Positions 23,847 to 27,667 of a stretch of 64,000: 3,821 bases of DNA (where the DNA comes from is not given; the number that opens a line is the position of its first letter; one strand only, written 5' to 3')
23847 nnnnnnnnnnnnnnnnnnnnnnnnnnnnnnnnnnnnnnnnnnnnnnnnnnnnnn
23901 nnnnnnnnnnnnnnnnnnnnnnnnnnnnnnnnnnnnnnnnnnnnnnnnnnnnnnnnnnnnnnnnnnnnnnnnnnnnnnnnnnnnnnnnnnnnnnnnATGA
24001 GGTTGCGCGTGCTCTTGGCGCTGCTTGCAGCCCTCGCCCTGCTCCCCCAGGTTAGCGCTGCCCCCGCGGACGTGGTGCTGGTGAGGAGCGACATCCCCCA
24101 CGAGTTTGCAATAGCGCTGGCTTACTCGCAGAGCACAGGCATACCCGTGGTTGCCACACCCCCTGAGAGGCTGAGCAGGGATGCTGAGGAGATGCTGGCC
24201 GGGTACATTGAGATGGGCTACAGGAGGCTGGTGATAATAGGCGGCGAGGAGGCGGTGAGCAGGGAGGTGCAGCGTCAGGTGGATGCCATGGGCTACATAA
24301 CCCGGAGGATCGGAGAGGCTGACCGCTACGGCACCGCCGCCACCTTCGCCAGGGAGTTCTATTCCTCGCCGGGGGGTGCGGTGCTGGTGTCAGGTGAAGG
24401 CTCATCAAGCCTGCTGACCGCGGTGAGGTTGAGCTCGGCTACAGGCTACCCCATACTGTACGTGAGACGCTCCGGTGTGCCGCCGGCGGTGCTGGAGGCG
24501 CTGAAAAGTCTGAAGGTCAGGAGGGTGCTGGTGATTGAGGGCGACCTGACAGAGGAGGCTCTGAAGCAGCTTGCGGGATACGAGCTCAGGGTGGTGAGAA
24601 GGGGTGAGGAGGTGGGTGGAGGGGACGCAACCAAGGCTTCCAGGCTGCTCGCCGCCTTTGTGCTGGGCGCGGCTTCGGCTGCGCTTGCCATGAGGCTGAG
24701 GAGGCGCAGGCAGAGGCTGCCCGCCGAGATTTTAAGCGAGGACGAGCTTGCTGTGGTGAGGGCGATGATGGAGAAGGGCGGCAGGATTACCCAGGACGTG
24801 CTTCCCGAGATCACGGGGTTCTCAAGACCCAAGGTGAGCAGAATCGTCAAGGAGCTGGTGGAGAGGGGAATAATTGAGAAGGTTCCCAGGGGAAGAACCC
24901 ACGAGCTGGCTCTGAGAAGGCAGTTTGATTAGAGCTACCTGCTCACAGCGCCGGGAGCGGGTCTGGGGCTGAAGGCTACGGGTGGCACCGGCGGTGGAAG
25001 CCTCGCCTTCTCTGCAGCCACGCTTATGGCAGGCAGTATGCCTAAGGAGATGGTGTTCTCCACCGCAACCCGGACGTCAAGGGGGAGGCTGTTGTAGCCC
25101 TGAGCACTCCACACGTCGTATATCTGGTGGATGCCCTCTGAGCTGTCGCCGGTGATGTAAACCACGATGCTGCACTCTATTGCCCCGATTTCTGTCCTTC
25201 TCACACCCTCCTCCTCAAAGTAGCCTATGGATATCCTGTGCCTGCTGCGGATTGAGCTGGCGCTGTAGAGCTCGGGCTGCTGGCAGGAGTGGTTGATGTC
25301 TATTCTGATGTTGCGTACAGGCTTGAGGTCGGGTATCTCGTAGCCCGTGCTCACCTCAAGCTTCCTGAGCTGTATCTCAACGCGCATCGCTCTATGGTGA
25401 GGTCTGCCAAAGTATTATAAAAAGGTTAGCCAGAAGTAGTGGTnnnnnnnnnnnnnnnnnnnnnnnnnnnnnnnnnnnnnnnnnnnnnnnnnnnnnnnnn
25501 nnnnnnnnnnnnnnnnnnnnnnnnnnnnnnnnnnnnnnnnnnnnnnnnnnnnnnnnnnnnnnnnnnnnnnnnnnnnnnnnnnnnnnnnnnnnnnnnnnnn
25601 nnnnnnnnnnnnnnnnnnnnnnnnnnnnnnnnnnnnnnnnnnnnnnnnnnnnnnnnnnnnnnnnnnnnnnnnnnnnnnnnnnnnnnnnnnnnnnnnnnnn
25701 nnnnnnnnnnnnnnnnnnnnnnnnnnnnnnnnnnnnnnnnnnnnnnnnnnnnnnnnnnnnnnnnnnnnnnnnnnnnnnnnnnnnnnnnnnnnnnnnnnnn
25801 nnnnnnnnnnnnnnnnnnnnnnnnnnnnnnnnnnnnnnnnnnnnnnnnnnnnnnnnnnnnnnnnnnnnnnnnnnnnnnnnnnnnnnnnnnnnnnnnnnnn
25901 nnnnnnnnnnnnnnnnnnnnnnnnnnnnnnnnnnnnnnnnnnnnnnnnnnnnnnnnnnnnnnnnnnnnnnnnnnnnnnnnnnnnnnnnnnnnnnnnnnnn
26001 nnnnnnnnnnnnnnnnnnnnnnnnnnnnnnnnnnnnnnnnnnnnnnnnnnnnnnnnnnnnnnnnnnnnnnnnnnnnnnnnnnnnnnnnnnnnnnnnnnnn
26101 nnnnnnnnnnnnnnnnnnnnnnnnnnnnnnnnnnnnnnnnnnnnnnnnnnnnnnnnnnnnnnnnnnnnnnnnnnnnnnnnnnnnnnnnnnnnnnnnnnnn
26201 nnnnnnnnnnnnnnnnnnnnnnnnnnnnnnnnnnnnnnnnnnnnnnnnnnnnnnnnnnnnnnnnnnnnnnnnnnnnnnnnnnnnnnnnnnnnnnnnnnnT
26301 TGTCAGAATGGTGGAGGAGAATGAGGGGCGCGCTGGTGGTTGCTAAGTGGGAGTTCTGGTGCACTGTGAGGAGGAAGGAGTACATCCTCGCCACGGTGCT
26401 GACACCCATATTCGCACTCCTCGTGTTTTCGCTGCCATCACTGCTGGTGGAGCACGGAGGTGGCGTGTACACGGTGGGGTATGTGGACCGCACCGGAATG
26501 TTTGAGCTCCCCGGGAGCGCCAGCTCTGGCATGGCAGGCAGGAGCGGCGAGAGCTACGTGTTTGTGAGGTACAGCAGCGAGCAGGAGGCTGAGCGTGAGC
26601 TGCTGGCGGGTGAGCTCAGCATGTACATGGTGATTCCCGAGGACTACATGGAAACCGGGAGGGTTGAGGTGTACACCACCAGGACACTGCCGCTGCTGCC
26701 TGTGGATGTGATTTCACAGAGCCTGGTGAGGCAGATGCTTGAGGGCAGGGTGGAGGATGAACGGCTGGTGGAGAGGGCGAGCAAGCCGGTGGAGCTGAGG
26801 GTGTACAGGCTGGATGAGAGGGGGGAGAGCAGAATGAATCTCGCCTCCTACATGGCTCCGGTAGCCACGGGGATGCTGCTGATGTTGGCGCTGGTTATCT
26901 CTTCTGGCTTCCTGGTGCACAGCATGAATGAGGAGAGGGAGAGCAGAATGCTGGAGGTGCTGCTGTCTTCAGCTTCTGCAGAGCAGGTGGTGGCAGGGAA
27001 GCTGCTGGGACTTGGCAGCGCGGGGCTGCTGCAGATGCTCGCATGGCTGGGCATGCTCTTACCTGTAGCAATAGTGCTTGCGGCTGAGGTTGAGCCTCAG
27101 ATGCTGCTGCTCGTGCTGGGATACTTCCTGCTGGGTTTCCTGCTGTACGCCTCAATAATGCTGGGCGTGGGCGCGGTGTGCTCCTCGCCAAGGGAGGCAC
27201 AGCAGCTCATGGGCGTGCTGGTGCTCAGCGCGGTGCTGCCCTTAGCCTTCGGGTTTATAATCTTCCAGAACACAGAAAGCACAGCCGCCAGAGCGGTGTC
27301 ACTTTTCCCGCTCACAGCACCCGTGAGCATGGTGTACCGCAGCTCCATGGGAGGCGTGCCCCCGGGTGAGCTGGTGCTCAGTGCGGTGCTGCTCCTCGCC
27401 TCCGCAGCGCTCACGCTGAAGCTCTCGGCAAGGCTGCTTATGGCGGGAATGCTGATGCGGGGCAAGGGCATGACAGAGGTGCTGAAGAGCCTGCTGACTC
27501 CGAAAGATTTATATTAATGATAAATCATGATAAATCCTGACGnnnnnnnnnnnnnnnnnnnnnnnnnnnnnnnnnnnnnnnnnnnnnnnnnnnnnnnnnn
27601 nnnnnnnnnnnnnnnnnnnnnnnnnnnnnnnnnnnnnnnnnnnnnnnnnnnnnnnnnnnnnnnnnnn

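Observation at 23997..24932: One-component membrane-anchored regulator: extracellular CWB2-like domain, single TM, cytoplasmic winged HTH, co-transcribed with a CorC/HlyC transporter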

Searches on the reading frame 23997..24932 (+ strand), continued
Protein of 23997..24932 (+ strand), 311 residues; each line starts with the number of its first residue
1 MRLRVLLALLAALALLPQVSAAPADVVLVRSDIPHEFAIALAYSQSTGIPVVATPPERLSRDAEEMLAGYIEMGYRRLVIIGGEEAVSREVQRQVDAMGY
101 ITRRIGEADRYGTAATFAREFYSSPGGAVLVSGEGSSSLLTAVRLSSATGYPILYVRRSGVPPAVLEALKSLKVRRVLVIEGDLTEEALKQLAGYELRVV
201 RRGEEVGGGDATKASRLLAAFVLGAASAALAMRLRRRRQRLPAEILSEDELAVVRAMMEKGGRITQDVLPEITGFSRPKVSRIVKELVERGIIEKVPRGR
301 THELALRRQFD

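Call 60: find_homologous_proteins(query=A3, max_evalue=1e-20)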
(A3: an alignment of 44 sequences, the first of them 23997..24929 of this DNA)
Query A3 (44 sequences) (311 aa, profile of the alignment): 17 proteins with E <= 1e-20 among 8000 candidates.
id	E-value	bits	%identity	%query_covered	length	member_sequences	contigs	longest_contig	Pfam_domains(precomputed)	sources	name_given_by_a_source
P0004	2.4e-106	374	60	93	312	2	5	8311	PF01978.26,PF04122.18,PF12802.14,PF24034.2,PF25213.2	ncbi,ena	-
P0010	3.8e-105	370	56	100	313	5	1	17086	PF13412.13,PF01978.26,PF04122.18,PF09339.17,PF12802.14,PF24034.2,PF25213.2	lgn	-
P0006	1.9e-104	368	59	93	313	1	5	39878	PF13412.13,PF04122.18,PF09339.17,PF12802.14,PF24034.2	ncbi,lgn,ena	-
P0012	2.1e-102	361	49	93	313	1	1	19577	PF04122.18,PF12802.14,PF24034.2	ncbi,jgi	-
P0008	9.5e-102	359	61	93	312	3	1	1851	PF13412.13,PF01978.26,PF04122.18,PF09339.17,PF12802.14,PF24034.2,PF25213.2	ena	-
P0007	1.1e-101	359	59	92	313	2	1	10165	PF04122.18,PF12802.14,PF24034.2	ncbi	ncbi:DUF7343 domain-containing protein [Candidatus Pyrohabitans sp.]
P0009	1.6e-100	355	60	94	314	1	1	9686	PF13412.13,PF04122.18,PF12802.14,PF24034.2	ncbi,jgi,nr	ncbi:MAG: MarR family transcriptional regulator [Euryarchaeota archaeon]|nr:MarR family transcriptio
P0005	3.2e-100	354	59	100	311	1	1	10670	PF13412.13,PF04122.18,PF12802.14,PF24034.2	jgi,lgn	jgi:uncharacterized membrane protein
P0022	4.3e-99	350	35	99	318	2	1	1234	PF04122.18,PF24034.2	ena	-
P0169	3.1e-96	341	47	92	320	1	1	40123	PF04122.18,PF12802.14,PF24034.2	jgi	jgi:putative cell wall-binding protein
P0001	3.3e-96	341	100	99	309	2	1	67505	PF13412.13,PF04122.18,PF12802.14,PF24034.2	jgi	-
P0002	4.3e-96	340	86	95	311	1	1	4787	PF04122.18,PF12802.14,PF13545.13,PF24034.2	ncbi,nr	ncbi:MAG: hypothetical protein GXN98_04780 [Euryarchaeota archaeon]|nr:hypothetical protein [Euryarc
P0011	7.2e-95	336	51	93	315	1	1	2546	PF04122.18,PF24034.2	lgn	-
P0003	6.0e-94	333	80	95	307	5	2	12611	PF13412.13,PF01978.26,PF04122.18,PF09339.17,PF12802.14,PF13545.13,PF24034.2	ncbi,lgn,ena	-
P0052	1.6e-93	332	26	94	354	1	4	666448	PF13412.13,PF04122.18,PF13545.13,PF24034.2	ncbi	-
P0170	1.7e-29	121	39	27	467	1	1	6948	PF04122.18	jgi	jgi:putative cell wall-binding protein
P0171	3.6e-27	114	35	34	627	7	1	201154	PF07714.24,PF00069.32,PF04122.18,PF03109.23,PF01636.30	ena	-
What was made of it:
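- Tried and rejected: The profile search with A3 added little beyond database names (call 60).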

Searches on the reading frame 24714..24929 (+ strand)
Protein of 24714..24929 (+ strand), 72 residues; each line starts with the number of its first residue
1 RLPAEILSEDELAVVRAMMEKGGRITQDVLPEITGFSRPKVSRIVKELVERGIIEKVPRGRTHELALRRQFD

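Call 40: find_homologous_proteins(query=window:24714-24929:+, max_evalue=0.001)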
Query seq(72 aa) (72 aa): 1 proteins with E <= 0.001 among 2 candidates.
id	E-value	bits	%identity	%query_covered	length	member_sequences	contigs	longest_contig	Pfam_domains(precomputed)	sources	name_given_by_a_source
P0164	7.0e-26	107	73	99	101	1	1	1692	PF13412.13,PF01978.26,PF09339.17,PF12802.14,PF24034.2,PF25213.2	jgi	jgi:uncharacterized membrane protein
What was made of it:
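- Tried and rejected: (2) A word-indexed homologue search with the 72-aa wHTH alone returned one protein and was uninformative (call 40).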

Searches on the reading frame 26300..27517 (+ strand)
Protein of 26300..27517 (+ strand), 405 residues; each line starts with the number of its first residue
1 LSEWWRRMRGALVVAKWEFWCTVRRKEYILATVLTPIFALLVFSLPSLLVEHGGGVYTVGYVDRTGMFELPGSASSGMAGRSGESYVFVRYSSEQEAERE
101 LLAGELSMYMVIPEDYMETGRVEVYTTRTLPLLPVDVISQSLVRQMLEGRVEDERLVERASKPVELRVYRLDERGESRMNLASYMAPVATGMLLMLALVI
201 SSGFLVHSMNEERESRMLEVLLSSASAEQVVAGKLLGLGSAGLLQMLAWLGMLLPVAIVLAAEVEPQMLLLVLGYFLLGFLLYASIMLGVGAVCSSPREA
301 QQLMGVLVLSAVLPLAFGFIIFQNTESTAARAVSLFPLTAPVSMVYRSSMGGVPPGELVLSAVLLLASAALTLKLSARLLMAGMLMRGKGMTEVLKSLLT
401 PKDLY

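Call 3: search_protein_families(library=pfam, proteins=[window:26300-27517:+], max_evalue=1)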
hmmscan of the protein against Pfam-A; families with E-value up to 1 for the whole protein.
window:26300-27517:+ (405 aa): 3 families
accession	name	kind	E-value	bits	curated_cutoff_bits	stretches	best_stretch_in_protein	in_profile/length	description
PF12698.13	ABC2_membrane_3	-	7.6e-47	160.5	31.6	1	27-377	2-346/347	ABC-2 family transporter protein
PF12679.13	ABC2_membrane_2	-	7.1e-13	48.9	27.2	1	13-312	2-196/283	ABC-2 family transporter protein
PF01061.29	ABC2_membrane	-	3.4e-05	23.9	26.9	1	181-325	51-185/211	ABC-2 type transporter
